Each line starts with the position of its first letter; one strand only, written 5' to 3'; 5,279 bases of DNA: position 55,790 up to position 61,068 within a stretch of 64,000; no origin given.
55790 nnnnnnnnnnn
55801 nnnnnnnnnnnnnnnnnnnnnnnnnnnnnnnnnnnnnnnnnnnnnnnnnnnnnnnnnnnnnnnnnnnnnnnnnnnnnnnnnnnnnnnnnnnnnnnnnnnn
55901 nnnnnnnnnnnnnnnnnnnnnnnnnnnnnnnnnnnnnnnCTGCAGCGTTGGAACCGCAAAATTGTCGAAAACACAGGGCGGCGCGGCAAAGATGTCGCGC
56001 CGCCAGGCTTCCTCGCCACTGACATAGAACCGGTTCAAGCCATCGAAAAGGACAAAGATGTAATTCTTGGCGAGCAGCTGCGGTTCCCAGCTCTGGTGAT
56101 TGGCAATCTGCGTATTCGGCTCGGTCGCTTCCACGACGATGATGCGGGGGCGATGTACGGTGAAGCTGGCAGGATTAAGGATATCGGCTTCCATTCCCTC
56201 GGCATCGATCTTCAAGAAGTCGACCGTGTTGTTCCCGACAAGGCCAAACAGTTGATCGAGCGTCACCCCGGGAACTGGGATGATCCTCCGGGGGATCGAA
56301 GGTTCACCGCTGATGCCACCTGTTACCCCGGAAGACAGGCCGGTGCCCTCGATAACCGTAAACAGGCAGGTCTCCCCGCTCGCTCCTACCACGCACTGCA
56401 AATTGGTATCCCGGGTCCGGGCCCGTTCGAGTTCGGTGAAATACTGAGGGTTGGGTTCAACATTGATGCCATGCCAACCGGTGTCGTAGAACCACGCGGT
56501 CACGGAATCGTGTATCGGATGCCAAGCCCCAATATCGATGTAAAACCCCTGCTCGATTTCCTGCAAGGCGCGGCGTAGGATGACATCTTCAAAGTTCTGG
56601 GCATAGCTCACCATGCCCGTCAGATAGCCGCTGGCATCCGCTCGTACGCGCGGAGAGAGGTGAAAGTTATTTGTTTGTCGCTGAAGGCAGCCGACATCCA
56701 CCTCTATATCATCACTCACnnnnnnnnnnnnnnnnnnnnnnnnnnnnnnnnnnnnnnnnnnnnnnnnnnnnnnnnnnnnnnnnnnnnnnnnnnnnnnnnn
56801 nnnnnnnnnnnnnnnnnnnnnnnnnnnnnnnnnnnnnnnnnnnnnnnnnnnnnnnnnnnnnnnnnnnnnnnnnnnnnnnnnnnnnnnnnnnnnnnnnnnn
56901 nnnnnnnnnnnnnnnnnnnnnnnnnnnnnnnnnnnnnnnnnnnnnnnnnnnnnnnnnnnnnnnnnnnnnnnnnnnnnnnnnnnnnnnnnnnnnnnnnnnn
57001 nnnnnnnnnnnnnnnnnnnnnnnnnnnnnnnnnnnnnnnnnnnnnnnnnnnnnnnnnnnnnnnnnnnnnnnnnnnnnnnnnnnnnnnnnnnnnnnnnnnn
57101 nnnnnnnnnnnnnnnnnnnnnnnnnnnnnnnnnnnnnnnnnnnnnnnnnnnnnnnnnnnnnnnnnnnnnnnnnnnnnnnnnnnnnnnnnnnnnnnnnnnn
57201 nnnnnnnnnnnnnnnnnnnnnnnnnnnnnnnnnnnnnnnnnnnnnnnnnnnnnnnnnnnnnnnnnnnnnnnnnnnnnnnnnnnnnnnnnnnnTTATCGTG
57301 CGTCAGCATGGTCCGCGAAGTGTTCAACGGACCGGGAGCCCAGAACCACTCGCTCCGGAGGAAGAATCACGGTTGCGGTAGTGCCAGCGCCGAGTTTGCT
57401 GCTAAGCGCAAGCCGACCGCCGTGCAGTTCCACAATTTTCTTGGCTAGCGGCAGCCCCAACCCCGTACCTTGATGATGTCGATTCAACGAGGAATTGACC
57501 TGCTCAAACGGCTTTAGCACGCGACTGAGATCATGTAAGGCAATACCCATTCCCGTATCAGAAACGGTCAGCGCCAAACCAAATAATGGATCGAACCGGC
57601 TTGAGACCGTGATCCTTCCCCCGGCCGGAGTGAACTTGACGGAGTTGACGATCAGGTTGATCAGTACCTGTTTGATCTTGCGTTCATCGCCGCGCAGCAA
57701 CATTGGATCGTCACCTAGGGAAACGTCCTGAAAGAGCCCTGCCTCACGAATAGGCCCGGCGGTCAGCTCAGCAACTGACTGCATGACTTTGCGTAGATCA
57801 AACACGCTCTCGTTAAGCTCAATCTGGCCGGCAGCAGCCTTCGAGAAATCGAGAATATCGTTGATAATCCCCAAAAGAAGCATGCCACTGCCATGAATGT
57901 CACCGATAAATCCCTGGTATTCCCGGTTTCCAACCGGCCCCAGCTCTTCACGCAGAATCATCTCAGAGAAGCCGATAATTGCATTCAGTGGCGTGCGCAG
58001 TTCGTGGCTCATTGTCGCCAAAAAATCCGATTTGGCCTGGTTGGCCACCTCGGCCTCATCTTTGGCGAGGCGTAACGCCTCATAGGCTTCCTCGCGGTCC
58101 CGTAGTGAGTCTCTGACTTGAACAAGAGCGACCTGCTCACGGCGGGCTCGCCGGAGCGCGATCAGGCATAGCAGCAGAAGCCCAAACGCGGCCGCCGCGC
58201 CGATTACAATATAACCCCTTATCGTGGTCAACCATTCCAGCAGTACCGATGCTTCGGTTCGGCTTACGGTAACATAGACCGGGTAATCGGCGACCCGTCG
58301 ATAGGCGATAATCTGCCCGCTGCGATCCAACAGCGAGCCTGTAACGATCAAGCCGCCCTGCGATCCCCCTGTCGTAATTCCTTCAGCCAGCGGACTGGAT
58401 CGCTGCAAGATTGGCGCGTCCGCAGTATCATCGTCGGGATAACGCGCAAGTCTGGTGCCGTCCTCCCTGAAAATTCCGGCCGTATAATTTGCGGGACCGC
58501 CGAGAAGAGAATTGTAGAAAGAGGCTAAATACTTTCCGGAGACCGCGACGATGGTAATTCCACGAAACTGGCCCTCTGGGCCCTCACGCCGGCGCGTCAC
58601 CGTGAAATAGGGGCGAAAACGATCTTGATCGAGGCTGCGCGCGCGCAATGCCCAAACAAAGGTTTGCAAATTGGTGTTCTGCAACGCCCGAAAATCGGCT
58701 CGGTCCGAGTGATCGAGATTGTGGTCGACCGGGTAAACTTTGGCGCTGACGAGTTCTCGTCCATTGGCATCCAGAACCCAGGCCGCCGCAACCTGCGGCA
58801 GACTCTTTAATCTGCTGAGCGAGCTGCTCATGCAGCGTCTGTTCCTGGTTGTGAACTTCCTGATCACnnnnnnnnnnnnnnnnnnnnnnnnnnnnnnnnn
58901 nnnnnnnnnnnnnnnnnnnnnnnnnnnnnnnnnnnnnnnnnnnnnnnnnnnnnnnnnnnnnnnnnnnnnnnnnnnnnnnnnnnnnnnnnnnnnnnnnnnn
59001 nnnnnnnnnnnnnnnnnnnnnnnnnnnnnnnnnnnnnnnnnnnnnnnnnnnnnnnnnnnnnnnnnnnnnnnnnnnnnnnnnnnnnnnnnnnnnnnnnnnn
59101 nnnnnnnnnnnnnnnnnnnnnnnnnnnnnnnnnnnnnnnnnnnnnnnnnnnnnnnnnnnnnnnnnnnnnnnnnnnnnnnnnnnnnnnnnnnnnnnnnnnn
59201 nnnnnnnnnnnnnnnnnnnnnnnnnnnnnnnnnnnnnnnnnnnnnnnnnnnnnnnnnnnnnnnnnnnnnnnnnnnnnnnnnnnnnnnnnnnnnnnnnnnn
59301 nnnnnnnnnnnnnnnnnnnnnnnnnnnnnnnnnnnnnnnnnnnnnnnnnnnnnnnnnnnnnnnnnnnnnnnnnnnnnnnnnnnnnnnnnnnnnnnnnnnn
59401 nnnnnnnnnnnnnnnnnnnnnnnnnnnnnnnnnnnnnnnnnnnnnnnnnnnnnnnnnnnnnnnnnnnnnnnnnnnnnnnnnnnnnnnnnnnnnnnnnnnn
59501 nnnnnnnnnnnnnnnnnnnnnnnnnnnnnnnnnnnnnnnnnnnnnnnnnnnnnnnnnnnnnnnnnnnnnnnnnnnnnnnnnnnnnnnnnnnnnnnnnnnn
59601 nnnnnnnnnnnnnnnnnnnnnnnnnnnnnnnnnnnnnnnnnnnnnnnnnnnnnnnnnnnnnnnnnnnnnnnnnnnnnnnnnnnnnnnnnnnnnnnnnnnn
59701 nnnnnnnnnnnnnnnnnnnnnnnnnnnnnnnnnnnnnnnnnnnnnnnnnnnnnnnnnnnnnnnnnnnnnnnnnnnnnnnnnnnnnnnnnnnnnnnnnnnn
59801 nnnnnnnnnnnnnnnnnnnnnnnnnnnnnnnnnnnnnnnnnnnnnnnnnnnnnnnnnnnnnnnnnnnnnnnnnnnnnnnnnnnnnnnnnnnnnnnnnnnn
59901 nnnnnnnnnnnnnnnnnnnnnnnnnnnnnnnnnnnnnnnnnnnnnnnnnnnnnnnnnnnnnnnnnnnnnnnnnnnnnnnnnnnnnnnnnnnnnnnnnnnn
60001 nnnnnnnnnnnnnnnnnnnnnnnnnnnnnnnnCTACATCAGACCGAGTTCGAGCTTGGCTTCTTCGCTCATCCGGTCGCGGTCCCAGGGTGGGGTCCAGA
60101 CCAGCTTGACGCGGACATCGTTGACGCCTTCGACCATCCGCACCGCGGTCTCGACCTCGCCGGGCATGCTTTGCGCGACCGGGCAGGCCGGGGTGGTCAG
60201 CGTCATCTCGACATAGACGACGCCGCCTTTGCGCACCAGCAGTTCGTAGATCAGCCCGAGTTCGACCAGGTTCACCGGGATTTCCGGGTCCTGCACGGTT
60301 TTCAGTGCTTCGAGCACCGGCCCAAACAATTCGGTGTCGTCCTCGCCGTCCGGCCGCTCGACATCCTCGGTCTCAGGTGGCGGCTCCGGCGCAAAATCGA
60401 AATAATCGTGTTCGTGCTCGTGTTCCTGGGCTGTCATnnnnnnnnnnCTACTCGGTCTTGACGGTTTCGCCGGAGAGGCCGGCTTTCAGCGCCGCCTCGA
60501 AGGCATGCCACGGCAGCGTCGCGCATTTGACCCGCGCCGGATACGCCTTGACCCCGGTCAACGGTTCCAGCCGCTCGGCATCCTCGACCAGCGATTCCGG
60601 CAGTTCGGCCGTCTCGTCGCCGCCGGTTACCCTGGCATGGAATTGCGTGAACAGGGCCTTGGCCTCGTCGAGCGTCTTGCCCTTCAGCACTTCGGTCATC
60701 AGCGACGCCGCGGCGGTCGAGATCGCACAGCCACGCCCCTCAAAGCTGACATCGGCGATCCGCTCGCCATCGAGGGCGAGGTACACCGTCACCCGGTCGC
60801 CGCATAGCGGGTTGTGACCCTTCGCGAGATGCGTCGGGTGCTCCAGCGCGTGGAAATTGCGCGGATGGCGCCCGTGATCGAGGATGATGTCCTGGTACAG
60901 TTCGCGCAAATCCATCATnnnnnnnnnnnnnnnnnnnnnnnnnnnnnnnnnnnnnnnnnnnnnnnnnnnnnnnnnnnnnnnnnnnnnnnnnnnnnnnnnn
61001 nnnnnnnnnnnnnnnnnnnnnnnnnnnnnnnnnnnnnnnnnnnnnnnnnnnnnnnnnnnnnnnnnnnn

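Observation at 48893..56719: Candidate polysaccharide chain-length ruler system: FkbM methyltransferase with coiled-coil repeats, overlapping a triple-GT4 polymerase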

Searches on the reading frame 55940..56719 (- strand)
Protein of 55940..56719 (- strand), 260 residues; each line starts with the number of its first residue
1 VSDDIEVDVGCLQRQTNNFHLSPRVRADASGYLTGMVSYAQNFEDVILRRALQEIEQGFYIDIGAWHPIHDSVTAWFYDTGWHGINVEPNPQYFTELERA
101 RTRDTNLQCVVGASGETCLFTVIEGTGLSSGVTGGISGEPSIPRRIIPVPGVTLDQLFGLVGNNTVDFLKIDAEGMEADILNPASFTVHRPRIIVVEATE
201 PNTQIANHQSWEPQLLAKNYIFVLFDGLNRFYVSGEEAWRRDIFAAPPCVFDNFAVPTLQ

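Call 66: search_solved_structures(query=A3, max_evalue=1)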
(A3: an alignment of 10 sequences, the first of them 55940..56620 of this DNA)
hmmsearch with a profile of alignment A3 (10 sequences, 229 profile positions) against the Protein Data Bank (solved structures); distinct sequences matched with E-value up to 1: 7.
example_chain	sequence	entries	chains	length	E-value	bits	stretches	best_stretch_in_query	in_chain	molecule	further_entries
5olj_A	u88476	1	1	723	0.0019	20.8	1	64-195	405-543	Dipeptidyl peptidase IV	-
1pz2_A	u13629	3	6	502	0.14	14.7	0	155-205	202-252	Alpha-L-arabinofuranosidase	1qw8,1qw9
1pz3_A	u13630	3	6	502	0.14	14.7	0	155-205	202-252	Alpha-L-arabinofuranosidase | Intracellular exo-alpha-(1->5)-L-arabinofuranosidase | GH51 a-l-arabinofuranosidase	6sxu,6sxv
6msp_A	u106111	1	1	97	0.32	13.5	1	55-118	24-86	De novo Designed Protein Foldit3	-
5o81_A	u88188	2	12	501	0.86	12.1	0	154-207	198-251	Intracellular exo-alpha-(1->5)-L-arabinofuranosidase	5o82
2c7f_A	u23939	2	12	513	0.86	12.1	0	154-207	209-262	ALPHA-L-ARABINOFURANOSIDASE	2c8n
5o7z_A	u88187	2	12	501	0.86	12.1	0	154-207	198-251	Intracellular exo-alpha-(1->5)-L-arabinofuranosidase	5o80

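Call 94: find_related_loci(query=window:55940-56719:-, collection=metagenome_contigs, flank=8000)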
Query window:55940-56719:- (260 aa) in metagenome_contigs; peptide patterns used: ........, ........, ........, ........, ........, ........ (x = any residue, [..] = any of these).
115 stretches matched a pattern; 8 encode a relative of the query (tblastn E <= 1e-3); 8 distinct loci.
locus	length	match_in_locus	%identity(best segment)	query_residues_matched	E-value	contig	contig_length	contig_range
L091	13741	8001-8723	57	22-260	3e-81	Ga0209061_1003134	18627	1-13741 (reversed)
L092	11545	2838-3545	50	22-254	3e-72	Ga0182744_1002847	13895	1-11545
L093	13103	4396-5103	40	33-255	9e-59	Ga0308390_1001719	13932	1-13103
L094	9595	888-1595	41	33-255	4e-58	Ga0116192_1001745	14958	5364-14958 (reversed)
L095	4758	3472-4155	45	33-256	4e-55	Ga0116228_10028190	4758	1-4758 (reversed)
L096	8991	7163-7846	41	33-256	9e-52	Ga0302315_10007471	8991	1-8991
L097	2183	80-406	51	147-254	7e-34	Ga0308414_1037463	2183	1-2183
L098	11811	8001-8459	24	53-205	5e-7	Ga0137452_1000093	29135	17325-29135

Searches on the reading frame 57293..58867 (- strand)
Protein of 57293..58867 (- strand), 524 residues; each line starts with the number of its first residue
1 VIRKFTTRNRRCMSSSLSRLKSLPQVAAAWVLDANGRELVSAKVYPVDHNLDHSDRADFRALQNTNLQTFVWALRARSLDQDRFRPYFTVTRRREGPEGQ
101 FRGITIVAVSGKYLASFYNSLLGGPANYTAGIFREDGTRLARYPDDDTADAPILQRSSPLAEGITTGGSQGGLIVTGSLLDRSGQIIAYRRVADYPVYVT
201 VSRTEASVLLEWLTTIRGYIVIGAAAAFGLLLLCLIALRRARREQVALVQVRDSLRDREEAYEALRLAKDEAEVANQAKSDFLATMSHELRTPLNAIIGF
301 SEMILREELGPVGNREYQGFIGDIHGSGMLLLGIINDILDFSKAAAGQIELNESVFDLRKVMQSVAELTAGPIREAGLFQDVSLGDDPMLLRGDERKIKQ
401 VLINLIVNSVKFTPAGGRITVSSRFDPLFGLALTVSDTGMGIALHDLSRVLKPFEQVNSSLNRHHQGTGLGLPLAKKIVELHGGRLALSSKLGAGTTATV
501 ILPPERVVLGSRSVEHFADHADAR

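Call 10: search_protein_families(library=pfam, proteins=[window:57293-58867:-], max_evalue=0.001)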
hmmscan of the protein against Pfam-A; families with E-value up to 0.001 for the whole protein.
window:57293-58867:- (524 aa): 3 families
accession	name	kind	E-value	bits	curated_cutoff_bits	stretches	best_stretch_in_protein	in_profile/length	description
PF02518.31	HATPase_c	-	6.4e-25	88.2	26.4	1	393-505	1-110/111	Histidine kinase-, DNA gyrase B-, and HSP90-like ATPase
PF00512.31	HisKA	-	1.2e-17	64.1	26.9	1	278-347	1-66/66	His Kinase A (phospho-acceptor) domain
PF22588.2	dCache_1_like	-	3.5e-07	30.7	27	1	112-200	2-87/89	Histidine kinase sensor domain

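Call 27: search_protein_families(library=ncbifam, proteins=[window:57293-58867:-], max_evalue=0.001)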
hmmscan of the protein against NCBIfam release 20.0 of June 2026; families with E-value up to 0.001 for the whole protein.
window:57293-58867:- (524 aa): 75 families (the best 25 are shown)
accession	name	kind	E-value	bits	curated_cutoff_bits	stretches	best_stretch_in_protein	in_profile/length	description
TIGR02956.1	TMAO_torS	equivalog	9.4e-60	202.7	676.5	1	266-503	451-681/967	TMAO reductase system sensor histidine kinase/response regulator TorS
NF008318.0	PRK11107.1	equivalog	2.1e-56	191.6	890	1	249-502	263-516/920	two-component sensor histidine kinase BarA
NF050805.1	CellDivHKDivJCaul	equivalog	3e-54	184.2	1000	1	237-503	258-519/531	cell cycle sensor histidine kinase DivJ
NF041593.1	histid_kinase_PdhS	equivalog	1.8e-53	181.8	2000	1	220-508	745-1039/1041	cell-division control histidine kinase PdhS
NF038297.2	hybrid_HK_HrmK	equivalog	4.8e-52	177.4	725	1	239-507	196-460/607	hybrid histidine kinase/response regulator HrmK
NF041947.1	LuxQ_Vibrio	equivalog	1.9e-51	174.9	1200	1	260-507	453-699/843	quorum-sensing autoinducer 2 sensor kinase/phosphatase LuxQ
NF046044.1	PnpS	equivalog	5.1e-50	170.6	400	1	260-503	149-390/390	two-component system histidine kinase PnpS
NF045901.1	HisKinLetSLeg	equivalog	4.3e-48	164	1650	1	246-502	260-516/906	two-component system sensor histidine kinase LetS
NF011874.0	PRK15347.1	equivalog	7.5e-48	163.2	852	1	263-504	382-614/921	two component system sensor kinase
NF008099.0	PRK10841.1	equivalog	9.9e-47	159.3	920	1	240-503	432-689/949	two-component system sensor histidine kinase RcsC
NF008543.0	PRK11466.1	equivalog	3.1e-43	147.8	982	1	237-504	404-662/914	TMAO reductase system sensor histidine kinase/response regulator TorS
NF008302.0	PRK11091.1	equivalog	2.7e-42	144.9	838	1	268-503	272-504/779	aerobic respiration two-component sensor histidine kinase ArcB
TIGR02966.1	phoR_proteo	equivalog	2.9e-42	144.9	334.2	1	265-501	98-332/333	phosphate regulon sensor histidine kinase PhoR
NF047874.1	MASE3_PAS_HK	subfamily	4.3e-42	144.7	560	1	243-506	364-627/655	MASE3 domain-containing sensor histidine kinase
NF033092.0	HK_WalK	equivalog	1.4e-37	129.6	725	1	271-503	364-593/594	cell wall metabolism sensor histidine kinase WalK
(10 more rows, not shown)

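Call 99: search_protein_families(library=padloc, proteins=[window:57293-58867:-], max_evalue=0.001)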
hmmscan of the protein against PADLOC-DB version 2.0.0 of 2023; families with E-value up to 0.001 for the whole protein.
window:57293-58867:- (524 aa): 0 families

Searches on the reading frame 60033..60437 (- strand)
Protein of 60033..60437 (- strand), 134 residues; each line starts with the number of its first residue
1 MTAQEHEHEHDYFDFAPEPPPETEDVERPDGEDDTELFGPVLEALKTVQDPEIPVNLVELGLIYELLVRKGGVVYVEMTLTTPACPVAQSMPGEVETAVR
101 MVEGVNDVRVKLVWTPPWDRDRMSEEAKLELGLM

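Call 10: search_protein_families(library=pfam, proteins=[window:60033-60437:-], max_evalue=0.001)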
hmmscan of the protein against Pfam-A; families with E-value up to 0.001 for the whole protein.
window:60033-60437:- (134 aa): 1 family
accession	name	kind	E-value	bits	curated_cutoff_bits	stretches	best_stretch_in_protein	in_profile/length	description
PF01883.24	FeS_assembly_P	-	4.8e-22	78.5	23.5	1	41-111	4-72/73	Iron-sulfur cluster assembly protein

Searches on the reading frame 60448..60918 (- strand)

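Call 10: search_protein_families(library=pfam, proteins=[window:60448-60918:-], max_evalue=0.001)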
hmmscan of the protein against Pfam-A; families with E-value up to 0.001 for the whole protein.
window:60448-60918:- (156 aa): 1 family
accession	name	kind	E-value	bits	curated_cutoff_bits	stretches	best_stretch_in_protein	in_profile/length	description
PF01592.21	NifU_N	-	6.4e-22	78.5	22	1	8-131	2-125/127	NifU-like N terminal domain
